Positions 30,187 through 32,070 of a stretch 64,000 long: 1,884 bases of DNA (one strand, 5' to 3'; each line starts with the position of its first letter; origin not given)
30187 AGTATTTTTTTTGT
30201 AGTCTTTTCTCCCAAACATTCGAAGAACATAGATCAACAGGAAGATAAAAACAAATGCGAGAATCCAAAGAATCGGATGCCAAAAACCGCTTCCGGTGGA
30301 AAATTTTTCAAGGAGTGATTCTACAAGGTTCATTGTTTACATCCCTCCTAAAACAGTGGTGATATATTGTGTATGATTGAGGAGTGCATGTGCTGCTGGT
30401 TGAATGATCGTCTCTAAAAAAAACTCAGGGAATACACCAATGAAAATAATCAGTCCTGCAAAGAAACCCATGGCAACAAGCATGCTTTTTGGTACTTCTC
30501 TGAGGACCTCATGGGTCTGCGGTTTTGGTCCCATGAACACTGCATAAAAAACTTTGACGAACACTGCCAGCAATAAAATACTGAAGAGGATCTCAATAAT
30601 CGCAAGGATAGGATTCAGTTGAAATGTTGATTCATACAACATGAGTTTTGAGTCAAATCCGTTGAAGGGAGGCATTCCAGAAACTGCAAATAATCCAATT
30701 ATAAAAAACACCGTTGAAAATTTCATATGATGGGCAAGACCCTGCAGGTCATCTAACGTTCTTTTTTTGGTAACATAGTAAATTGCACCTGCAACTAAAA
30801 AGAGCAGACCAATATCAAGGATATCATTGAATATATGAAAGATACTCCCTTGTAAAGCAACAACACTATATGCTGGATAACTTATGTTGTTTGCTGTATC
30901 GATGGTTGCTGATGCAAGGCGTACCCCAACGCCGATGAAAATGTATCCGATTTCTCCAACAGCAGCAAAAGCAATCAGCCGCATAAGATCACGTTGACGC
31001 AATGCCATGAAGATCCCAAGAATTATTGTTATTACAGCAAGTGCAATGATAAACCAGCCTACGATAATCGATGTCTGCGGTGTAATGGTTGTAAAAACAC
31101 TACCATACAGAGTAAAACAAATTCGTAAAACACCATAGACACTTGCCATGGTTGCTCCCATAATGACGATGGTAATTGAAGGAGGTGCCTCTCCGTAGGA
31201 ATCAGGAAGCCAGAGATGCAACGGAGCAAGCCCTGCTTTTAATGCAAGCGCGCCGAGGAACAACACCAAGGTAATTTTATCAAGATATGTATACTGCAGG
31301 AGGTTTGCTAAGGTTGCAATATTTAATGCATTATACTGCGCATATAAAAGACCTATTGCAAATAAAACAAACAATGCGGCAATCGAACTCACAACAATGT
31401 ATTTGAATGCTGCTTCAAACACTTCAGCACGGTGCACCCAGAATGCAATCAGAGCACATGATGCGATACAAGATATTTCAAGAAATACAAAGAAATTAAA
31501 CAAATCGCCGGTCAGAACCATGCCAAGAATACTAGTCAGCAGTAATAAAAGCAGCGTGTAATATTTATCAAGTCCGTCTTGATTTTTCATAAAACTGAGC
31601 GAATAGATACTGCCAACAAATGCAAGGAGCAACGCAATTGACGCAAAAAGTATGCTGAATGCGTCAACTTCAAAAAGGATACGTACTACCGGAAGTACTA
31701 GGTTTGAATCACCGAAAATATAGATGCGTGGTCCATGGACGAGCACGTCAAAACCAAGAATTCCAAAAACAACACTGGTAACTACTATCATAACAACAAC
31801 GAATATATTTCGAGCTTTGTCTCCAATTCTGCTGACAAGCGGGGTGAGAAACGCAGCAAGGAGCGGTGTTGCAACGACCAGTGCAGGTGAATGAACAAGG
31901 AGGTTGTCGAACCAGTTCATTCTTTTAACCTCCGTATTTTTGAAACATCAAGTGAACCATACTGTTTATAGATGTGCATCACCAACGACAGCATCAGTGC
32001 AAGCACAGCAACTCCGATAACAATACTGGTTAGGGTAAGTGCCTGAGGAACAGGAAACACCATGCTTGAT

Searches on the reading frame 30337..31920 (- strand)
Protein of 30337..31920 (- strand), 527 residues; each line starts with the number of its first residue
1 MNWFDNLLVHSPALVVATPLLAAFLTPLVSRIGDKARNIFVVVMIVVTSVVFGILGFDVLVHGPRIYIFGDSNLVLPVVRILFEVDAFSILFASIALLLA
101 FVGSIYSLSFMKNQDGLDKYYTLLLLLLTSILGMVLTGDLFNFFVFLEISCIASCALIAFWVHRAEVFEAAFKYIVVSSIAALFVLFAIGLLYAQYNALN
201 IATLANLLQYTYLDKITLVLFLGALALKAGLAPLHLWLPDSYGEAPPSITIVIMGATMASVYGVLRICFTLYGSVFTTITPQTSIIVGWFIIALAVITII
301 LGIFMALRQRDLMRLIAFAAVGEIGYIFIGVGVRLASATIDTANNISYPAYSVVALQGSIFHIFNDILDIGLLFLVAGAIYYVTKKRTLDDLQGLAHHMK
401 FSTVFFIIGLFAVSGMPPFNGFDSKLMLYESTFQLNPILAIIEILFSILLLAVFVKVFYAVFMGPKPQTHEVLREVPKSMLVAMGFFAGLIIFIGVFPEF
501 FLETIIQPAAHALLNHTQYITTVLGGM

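Call 16: search_protein_families(library=pfam, proteins=[window:30337-31920:-], max_evalue=0.001)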
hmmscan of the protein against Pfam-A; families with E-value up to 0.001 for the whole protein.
window:30337-31920:- (527 aa): 3 families
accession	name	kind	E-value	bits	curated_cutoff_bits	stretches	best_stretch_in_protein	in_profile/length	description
PF00361.26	Proton_antipo_M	-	9e-42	143.7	21.5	1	138-448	2-291/294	NADH:quinone oxidoreductase/Mrp antiporter, TM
PF10125.14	NADHdeh_related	-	5.1e-08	33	27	1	131-237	81-184/218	NADH dehydrogenase I, subunit N related protein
PF00662.26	Proton_antipo_N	-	0.00027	21.2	24.5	1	81-121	11-51/51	NADH-Ubiquinone oxidoreductase (complex I), chain 5 N-terminus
